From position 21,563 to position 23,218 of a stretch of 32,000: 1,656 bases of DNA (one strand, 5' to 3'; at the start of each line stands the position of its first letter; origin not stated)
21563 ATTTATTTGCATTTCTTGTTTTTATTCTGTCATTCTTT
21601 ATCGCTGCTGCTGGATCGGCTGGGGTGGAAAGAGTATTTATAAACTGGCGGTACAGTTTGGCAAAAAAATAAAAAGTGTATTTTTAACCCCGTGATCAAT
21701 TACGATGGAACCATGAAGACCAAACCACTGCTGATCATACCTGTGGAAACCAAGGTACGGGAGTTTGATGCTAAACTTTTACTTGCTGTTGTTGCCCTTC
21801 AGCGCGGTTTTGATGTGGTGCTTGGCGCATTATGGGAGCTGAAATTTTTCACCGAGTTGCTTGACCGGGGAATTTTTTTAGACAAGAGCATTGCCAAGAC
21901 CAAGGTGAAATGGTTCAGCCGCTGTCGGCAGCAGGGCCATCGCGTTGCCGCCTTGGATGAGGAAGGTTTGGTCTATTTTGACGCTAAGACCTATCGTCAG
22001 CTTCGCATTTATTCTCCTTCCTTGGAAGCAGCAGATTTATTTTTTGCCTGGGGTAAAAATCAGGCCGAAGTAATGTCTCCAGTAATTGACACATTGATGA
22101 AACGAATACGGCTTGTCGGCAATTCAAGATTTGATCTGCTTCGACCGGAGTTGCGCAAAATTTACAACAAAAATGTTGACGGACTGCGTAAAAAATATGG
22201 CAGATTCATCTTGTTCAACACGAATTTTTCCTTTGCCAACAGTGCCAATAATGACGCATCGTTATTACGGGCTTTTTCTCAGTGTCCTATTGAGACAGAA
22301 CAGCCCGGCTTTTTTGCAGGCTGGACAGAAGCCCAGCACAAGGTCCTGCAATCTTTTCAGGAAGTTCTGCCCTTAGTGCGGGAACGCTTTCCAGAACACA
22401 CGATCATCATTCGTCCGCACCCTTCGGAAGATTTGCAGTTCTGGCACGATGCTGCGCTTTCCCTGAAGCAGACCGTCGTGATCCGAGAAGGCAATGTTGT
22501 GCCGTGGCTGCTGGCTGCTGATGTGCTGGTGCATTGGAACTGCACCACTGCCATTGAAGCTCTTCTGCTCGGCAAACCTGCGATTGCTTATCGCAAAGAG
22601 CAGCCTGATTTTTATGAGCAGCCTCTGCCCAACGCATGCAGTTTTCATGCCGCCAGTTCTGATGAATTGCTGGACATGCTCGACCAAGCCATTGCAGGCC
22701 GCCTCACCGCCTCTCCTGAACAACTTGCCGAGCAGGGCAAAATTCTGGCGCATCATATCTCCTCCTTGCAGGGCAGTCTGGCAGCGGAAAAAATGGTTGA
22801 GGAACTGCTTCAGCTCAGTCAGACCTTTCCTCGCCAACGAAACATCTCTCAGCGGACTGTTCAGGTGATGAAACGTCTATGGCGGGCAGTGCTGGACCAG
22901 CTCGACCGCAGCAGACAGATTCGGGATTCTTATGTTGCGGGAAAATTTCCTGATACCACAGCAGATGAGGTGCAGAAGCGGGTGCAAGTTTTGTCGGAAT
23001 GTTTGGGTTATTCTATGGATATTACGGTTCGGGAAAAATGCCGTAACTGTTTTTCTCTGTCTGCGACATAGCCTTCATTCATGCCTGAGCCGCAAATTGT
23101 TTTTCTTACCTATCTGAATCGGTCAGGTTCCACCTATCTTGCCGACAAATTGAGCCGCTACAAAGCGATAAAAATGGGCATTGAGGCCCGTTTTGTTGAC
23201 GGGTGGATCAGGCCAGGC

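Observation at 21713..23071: Uncharacterised protein carrying both bacterial sialyltransferase signature motifs: candidate novel nonulosonic-acid transferase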

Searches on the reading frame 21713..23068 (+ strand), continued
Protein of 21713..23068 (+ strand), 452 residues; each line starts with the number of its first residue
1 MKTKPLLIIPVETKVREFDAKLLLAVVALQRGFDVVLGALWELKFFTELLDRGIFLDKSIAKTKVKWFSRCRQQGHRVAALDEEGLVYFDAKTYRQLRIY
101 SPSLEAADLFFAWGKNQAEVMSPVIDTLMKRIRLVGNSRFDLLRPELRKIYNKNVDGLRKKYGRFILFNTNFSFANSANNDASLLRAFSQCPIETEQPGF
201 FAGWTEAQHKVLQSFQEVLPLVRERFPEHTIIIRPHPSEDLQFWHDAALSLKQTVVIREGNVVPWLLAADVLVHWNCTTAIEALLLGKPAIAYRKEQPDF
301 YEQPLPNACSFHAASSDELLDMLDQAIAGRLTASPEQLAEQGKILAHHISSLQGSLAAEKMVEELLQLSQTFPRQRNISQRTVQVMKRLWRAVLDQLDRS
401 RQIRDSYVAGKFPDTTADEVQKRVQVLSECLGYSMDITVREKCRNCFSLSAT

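Call 29: find_encoding_contigs(protein=P0108, flank=10000, max_places=2)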
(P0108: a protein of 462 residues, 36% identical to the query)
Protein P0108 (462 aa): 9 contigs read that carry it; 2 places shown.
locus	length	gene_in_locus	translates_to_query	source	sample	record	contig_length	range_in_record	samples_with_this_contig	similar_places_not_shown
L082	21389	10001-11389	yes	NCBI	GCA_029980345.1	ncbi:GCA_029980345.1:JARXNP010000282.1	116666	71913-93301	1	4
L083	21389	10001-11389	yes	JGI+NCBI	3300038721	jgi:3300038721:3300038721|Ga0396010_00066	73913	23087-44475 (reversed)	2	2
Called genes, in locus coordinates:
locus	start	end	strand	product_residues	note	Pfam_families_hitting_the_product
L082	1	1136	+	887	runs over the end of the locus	PF00395:SLH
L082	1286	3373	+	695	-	PF04932:Wzy_C, PF07719:TPR_2 (faint), PF13181:TPR_8 (faint), PF13424:TPR_12 (faint), PF13428:TPR_14 (faint), PF21033:RMD1-3 (faint)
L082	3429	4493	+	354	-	PF03102:NeuB, PF08666:SAF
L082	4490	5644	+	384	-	PF02350:Epimerase_2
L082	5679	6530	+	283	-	PF02353:CMAS (weak), PF13489:Methyltransf_23, PF01209:Ubie_methyltran, PF05175:MTS (weak), PF08241:Methyltransf_11, PF08242:Methyltransf_12, PF13649:Methyltransf_25, PF13847:Methyltransf_31, +1 more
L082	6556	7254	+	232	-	PF02348:CTP_transf_3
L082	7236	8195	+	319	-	PF00389:2-Hacid_dh, PF02826:2-Hacid_dh_C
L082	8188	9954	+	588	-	PF00664:ABC_membrane (weak), PF02463:SMC_N (weak), PF00005:ABC_tran, PF13304:AAA_21 (faint)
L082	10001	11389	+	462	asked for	-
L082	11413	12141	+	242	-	-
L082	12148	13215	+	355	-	-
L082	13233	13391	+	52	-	-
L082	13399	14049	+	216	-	PF13489:Methyltransf_23, PF13847:Methyltransf_31 (weak), PF08241:Methyltransf_11, PF13649:Methyltransf_25, PF08242:Methyltransf_12 (faint)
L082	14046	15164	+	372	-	PF13439:Glyco_transf_4, PF13477:Glyco_trans_4_2 (faint), PF13579:Glyco_trans_4_4, PF00534:Glycos_transf_1, PF13692:Glyco_trans_1_4, PF13524:Glyco_trans_1_2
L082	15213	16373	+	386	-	PF13439:Glyco_transf_4, PF13579:Glyco_trans_4_4 (faint), PF20706:GT4-conflict (weak), PF00534:Glycos_transf_1, PF13692:Glyco_trans_1_4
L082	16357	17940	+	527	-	-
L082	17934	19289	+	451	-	PF03446:NAD_binding_2, PF03721:UDPG_MGDP_dh_N, PF00984:UDPG_MGDP_dh, PF03720:UDPG_MGDP_dh_C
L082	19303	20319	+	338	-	PF00106:adh_short (weak), PF01073:3Beta_HSD, PF01370:Epimerase, PF02719:Polysacc_synt_2, PF04321:RmlD_sub_bind, PF07993:NAD_binding_4 (faint), PF13460:NAD_binding_10 (weak), PF16363:GDP_Man_Dehyd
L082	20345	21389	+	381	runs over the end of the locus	PF13477:Glyco_trans_4_2, PF13439:Glyco_transf_4, PF13579:Glyco_trans_4_4, PF20706:GT4-conflict (weak), PF00534:Glycos_transf_1, PF13692:Glyco_trans_1_4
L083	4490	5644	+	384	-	PF02350:Epimerase_2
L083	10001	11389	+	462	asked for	-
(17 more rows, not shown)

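Call 30: find_encoding_contigs(protein=P0075, flank=10000, max_places=2)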
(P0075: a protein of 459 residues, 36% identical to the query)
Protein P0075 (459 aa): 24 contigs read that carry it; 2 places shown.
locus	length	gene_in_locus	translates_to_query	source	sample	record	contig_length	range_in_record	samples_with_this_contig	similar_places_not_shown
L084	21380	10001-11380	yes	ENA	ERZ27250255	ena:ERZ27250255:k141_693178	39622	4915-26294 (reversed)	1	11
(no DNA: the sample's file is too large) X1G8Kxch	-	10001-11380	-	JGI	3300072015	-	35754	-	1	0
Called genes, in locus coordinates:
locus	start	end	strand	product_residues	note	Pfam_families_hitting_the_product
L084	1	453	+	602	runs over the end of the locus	PF00664:ABC_membrane, PF00005:ABC_tran, PF13555:AAA_29 (faint), PF02463:SMC_N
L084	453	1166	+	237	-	PF02348:CTP_transf_3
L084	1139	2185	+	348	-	PF03279:Lip_A_acyltrans (weak)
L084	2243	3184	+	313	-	PF01522:Polysacc_deac_1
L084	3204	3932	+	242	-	PF13847:Methyltransf_31, PF08241:Methyltransf_11 (weak), PF08242:Methyltransf_12, PF13649:Methyltransf_25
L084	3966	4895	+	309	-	-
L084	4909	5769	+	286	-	PF13469:Sulfotransfer_3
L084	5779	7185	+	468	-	-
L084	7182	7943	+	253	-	-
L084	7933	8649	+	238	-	PF01209:Ubie_methyltran (weak), PF13489:Methyltransf_23 (weak), PF13847:Methyltransf_31 (weak), PF08241:Methyltransf_11, PF08242:Methyltransf_12, PF13649:Methyltransf_25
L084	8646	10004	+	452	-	-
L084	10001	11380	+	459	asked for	-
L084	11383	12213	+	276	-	PF05175:MTS (weak), PF03848:TehB (weak), PF05724:TPMT (weak), PF13489:Methyltransf_23, PF13847:Methyltransf_31, PF08241:Methyltransf_11, PF08242:Methyltransf_12, PF13649:Methyltransf_25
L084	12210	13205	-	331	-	PF01408:GFO_IDH_MocA, PF02894:GFO_IDH_MocA_C, PF22725:GFO_IDH_MocA_C3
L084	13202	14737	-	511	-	PF02776:TPP_enzyme_N, PF00205:TPP_enzyme_M, PF02775:TPP_enzyme_C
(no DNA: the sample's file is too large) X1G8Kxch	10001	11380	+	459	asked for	-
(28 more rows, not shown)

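Call 50: search_protein_families(library=ncbifam, alignment_id=A1, max_evalue=0.001)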
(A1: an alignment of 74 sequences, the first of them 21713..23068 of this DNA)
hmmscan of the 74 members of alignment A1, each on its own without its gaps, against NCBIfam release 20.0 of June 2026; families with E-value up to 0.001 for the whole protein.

A. member 1, window:21713-23068:+ (452 aa): 2 families
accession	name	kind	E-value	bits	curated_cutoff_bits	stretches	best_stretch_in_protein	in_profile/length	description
TIGR04396.2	surf_polysacc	subfamily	3.1e-110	369.3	125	1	7-426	1-425/427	surface carbohydrate biosynthesis protein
NF046086.1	BFO_1060_trans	domain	1.5e-29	103.2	200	1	8-354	3-350/365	BFO_1060 family glycosyltransferase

B. families by the number of members that match (of 74 scanned): 3 families
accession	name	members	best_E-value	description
TIGR04396.2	surf_polysacc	74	2.5e-123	surface carbohydrate biosynthesis protein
NF046086.1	BFO_1060_trans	74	1.7e-36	BFO_1060 family glycosyltransferase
TIGR00215.1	lpxB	1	0.00061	lipid-A-disaccharide synthase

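Call 63: search_protein_representatives(alignment_id=A1)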
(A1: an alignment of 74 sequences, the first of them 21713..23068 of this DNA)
Query: 74 sequences, 456 profile positions. Proteins with E-value up to 0.001 (for the whole library): 9009; up to 1e-10: 5457; up to 1e-30: 3392. The best 150 are listed.
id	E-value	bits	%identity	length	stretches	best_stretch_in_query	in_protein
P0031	2.0e-175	600.4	-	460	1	4-454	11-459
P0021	8.1e-172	588.5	-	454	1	1-454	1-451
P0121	1.6e-164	564.4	-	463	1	2-454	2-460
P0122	1.7e-162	557.7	-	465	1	4-454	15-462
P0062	1.9e-160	551.0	-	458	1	1-455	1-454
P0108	2.3e-160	550.7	-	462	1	3-454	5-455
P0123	2.7e-160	550.5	-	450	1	7-454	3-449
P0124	2.3e-159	547.4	-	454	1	4-454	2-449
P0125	3.8e-158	543.4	-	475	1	1-454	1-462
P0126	3.9e-157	540.1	-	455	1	1-454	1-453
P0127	3.0e-156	537.2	-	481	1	5-453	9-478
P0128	1.7e-155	534.7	-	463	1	1-454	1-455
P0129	2.4e-155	534.2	-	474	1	3-455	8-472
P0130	2.6e-155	534.0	-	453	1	1-454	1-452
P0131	4.2e-155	533.4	-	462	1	3-454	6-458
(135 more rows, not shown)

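Call 70: search_dna_similar(query=window:21713-23068:+, collection=plasmids, mode=protein, max_evalue=0.001, max_rows=30)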
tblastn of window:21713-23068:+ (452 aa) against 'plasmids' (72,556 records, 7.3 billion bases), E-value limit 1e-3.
Records with a match: 1; places in all: 1; records where one place covers at least 80% of the query: 0.
Best place of each record, by identity: <60% 1.
By first word of the organism name: Azospirillum 1.
By predicted mobility (MOB-suite, as given by PLSDB): non-mobilizable 1.
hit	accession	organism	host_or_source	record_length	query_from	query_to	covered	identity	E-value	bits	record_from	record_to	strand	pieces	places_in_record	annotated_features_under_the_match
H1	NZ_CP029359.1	Azospirillum thermophilum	cell culture,hot spring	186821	40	339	66%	25.6%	3e-12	77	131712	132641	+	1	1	surface carbohydrate biosynthesis protein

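Call 71: get_annotated_region(hit=H1, flank=12000)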
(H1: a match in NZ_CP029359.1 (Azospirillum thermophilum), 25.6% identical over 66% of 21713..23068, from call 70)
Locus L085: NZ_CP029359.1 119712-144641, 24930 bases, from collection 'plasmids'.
description: Azospirillum thermophilum strain CFH 70021 plasmid unnamed4
organism: Azospirillum thermophilum (NCBI taxid 2202148)
taxonomy: Bacteria; Pseudomonadota; Alphaproteobacteria; Rhodospirillales; Azospirillaceae; Azospirillum; Azospirillum thermophilum
host: -; source: cell culture,hot spring; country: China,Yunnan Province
typing (MOB-suite, as given by PLSDB): non-mobilizable
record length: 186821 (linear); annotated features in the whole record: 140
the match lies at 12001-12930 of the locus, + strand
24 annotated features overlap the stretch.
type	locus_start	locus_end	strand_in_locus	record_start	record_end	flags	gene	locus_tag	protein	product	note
CDS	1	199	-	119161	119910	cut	-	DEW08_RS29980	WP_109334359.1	phytanoyl-CoA dioxygenase family protein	-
CDS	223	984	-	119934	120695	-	-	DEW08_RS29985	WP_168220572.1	TylF/MycF/NovP-related O-methyltransferase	-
CDS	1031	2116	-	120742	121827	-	-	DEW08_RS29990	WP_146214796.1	HAD hydrolase family protein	-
CDS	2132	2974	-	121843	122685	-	-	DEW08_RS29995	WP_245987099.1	N-acetylneuraminate synthase family protein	GO:0016051 - carbohydrate biosynthetic process [Evidence IEA]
CDS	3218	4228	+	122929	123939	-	-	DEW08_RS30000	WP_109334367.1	NAD-dependent 4,6-dehydratase LegB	-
CDS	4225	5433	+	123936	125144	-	-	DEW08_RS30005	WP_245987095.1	LegC family aminotransferase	-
CDS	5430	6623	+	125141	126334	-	neuC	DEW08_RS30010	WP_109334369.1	UDP-N-acetylglucosamine 2-epimerase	GO:0006047 - UDP-N-acetylglucosamine metabolic process [Evidence IEA]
CDS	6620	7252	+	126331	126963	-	-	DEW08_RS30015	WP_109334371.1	acetyltransferase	-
CDS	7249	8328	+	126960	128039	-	-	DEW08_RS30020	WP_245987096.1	nucleotidyltransferase family protein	-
CDS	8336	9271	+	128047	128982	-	-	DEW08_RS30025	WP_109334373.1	hypothetical protein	-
CDS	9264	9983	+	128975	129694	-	-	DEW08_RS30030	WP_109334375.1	acylneuraminate cytidylyltransferase family protein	-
CDS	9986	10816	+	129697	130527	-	-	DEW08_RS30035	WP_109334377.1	SDR family oxidoreductase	-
CDS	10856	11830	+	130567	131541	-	-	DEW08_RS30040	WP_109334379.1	methyltransferase domain-containing protein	-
CDS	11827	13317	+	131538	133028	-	-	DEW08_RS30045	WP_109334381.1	surface carbohydrate biosynthesis protein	GO:0000271 - polysaccharide biosynthetic process [Evidence IEA]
CDS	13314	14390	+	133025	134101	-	neuB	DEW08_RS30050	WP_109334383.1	N-acetylneuraminate synthase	GO:0016051 - carbohydrate biosynthetic process [Evidence IEA]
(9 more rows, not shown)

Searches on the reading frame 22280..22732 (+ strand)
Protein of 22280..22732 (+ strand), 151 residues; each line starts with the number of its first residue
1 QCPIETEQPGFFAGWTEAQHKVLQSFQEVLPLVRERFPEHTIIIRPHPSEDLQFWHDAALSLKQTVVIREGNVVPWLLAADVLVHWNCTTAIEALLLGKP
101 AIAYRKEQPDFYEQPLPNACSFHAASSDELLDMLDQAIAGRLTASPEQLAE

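Call 46: predict_structure(alignment_id=A2)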
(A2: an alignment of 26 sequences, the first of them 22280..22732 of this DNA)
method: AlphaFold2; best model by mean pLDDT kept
length: 151 residues; sequences in the alignment: 26
mean_pLDDT: 93.2   pTM: 0.88
mean pLDDT of the five models: 93.2, 92.0, 91.8, 91.3, 89.8
residues with pLDDT >= 90: 120; 70-90: 30; 50-70: 1; < 50: 0
segments of 3 or more residues with pLDDT < 50: none
pLDDT, mean of each block of 10 residues (from residue 1): 86 91 95 98 91 90 94 95 96 97 92 89 98 98 90 76
secondary structure, 60 per line:
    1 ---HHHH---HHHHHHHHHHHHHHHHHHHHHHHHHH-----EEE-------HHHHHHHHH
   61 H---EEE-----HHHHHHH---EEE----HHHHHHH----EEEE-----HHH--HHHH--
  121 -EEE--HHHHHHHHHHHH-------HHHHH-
elements in order: H4-7 H11-36 E42-44 H52-61 E65-67 H73-79 E83-85 H90-96 E101-104 H115-118 E122-124 H127-138 H146-150

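Call 48: fold_search(model_id=the predicted structure, library=pdb)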
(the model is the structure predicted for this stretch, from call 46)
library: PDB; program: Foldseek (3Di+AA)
matches with E <= 10: 462; with E <= 0.001: 0
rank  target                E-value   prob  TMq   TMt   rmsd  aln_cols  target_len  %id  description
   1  3c4q_B                5.5e-03  1.00  0.50  0.22   5.0       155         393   17  Structure of the retaining glycosyltransferase MshA : The first step in mycothiol biosynthesis. Organism : Corynebacte (released 2008-04-01)
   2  8qoy                  1.6e-02  0.99  0.50  0.10   5.0       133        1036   18  Capsular polysaccharide synthesis multienzyme of Actinobacillus Pleuropneumoniae serotype 3 (released 2024-07-03)
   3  3c48_B                2.1e-02  1.00  0.54  0.23   4.2       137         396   20  Structure of the retaining glycosyltransferase MshA: The first step in mycothiol biosynthesis. Organism: Corynebacteri (released 2008-03-25)
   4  4pqg_B                2.1e-02  0.98  0.46  0.17   7.0       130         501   15  Crystal structure of the pneumococcal O-GlcNAc transferase GtfA in complex with UDP and GlcNAc (released 2014-06-18)
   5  1v4v_A                2.8e-02  1.00  0.59  0.27   4.2       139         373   16  Crystal Structure Of UDP-N-Acetylglucosamine 2-Epimerase From Thermus Thermophilus HB8 (released 2003-12-02)
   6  4xso_A                3.4e-02  0.98  0.51  0.23   6.6       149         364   16  Crystal structure of apo-form Alr3699/HepE from Anabaena sp. strain PCC 7120 (released 2016-01-13)
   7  6mgd_B                3.9e-02  0.94  0.39  0.22   8.7       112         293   26  Thermosulfurimonas dismutans KpsC, beta Kdo 2,7 transferase (released 2019-03-27)
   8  3mbo_D                4.1e-02  0.97  0.47  0.22   6.1       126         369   16  Crystal Structure of the Glycosyltransferase BaBshA bound with UDP and L-malate (released 2010-09-29)
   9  4pqg_A                4.1e-02  0.93  0.44  0.16   7.7       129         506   16  Crystal structure of the pneumococcal O-GlcNAc transferase GtfA in complex with UDP and GlcNAc (released 2014-06-18)
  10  5zlr_A                5.3e-02  0.99  0.60  0.27   7.3       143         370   17  Structure of NeuC (released 2018-05-16)
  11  3c4q_A                5.7e-02  0.96  0.51  0.22   7.1       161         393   19  Structure of the retaining glycosyltransferase MshA : The first step in mycothiol biosynthesis. Organism : Corynebacte (released 2008-04-01)
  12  8va1_A                5.7e-02  0.60  0.32  0.11  11.6       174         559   14  S. aureus TarL H300N in complex with CDP-ribitol (single tetramer) (released 2024-04-03)
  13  6mgb                  6.1e-02  0.98  0.39  0.20   4.8        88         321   24  Thermosulfurimonas dismutans KpsC, beta Kdo 2,4 transferase (released 2019-03-27)
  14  4xsp_A                6.4e-02  0.98  0.51  0.23   6.2       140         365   18  Crystal structure of Anabaena Alr3699/HepE in complex with UDP (released 2016-01-13)
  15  3c48_A                6.4e-02  0.95  0.51  0.22   6.2       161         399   19  Structure of the retaining glycosyltransferase MshA: The first step in mycothiol biosynthesis. Organism: Corynebacteri (released 2008-03-25)
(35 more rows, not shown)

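Call 49: search_solved_structures(query=A2, max_evalue=10, show_alignments=5)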
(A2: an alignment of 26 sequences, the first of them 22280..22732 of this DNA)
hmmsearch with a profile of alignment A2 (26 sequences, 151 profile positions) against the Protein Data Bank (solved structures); distinct sequences matched with E-value up to 10: 12.
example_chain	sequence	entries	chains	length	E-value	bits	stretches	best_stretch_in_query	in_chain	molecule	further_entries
4xvw_A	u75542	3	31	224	0.19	14.4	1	14-50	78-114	DsbA-like protein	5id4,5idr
6nen_A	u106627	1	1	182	0.2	14.3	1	14-50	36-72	Copper resistance protein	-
6mhh_A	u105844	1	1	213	0.21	14.3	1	14-50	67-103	Metal resistance protein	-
5w8s_A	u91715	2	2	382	0.59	12.8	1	22-105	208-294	Lipid-A-disaccharide synthase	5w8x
5w8n_A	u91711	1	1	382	0.67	12.6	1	23-105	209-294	Lipid-A-disaccharide synthase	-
3hgk_E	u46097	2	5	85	0.81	12.4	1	97-144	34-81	Effector protein hopAB2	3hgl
8csd_A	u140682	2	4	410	0.9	12.2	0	28-50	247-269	N-acetyl glucosaminyl transferase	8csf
8csb_A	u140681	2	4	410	0.91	12.2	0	28-50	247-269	N-acetyl glucosaminyl transferase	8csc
5fa0_A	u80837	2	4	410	0.93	12.1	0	28-50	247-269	Putative N-acetyl glucosaminyl transferase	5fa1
8cse_A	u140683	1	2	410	1.4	11.6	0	28-50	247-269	N-acetyl glucosaminyl transferase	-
2rbc_A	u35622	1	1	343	1.5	11.5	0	13-49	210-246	Sugar kinase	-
5djs_A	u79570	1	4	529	1.7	11.3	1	79-104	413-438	Tetratricopeptide TPR_2 repeat protein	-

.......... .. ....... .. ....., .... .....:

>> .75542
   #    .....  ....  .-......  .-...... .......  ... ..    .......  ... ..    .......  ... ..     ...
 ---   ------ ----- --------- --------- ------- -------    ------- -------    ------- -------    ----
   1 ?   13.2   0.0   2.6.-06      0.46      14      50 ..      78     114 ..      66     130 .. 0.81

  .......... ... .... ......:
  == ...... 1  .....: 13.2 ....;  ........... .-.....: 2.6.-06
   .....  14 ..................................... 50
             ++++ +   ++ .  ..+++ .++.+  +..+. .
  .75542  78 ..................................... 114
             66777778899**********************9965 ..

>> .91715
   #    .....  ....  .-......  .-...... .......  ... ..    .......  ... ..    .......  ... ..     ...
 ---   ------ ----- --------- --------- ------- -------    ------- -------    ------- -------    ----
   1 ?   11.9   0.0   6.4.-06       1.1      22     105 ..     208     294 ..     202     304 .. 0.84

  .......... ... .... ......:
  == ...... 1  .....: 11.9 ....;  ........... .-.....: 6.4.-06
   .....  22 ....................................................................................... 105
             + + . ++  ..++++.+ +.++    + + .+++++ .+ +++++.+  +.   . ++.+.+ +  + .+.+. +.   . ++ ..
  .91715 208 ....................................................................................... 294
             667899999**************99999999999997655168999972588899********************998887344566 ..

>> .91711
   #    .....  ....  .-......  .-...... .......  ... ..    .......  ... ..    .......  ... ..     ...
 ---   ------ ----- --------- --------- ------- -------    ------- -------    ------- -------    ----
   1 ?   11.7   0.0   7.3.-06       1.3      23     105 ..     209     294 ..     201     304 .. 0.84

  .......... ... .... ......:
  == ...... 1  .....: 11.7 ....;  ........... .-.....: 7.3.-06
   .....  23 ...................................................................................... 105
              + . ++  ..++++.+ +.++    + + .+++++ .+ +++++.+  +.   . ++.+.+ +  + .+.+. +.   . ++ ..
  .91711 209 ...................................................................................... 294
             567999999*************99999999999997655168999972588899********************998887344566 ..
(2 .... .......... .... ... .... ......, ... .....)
